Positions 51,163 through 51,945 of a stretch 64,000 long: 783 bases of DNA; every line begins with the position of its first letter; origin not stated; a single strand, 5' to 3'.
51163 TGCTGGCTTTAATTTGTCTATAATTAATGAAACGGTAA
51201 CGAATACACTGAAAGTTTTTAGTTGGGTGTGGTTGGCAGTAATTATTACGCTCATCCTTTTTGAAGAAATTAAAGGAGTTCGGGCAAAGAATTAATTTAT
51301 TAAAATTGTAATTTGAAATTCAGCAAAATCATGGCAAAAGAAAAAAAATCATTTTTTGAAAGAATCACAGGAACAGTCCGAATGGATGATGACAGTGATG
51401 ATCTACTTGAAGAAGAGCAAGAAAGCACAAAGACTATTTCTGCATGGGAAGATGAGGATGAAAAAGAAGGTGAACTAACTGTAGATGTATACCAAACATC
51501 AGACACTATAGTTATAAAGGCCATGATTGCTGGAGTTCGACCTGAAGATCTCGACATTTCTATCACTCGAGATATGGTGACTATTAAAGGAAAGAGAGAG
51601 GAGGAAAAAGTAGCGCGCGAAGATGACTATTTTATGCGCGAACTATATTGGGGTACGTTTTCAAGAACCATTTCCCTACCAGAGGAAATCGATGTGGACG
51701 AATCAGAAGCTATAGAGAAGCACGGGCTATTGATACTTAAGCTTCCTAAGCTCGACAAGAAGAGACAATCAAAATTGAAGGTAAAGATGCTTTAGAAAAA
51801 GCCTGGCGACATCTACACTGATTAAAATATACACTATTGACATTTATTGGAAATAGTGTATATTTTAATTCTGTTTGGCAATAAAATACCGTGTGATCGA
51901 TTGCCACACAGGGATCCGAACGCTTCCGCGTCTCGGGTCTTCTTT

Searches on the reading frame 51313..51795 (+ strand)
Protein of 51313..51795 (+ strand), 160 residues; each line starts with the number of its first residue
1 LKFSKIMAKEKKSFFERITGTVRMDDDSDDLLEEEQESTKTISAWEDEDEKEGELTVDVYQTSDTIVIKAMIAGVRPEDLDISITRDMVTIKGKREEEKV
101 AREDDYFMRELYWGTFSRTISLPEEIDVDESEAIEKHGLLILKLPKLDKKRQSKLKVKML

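Call 10: search_protein_families(library=pfam, proteins=[window:51313-51795:+], max_evalue=0.001)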
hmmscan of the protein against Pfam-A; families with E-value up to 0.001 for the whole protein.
window:51313-51795:+ (160 aa): 2 families
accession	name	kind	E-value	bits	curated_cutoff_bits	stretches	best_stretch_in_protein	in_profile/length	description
PF00011.27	HSP20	-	1.6e-16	60.7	20.8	1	60-154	3-95/102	Hsp20/alpha crystallin family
PF04969.22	CS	-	0.00014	23.3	21.3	1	57-131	3-63/78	CS domain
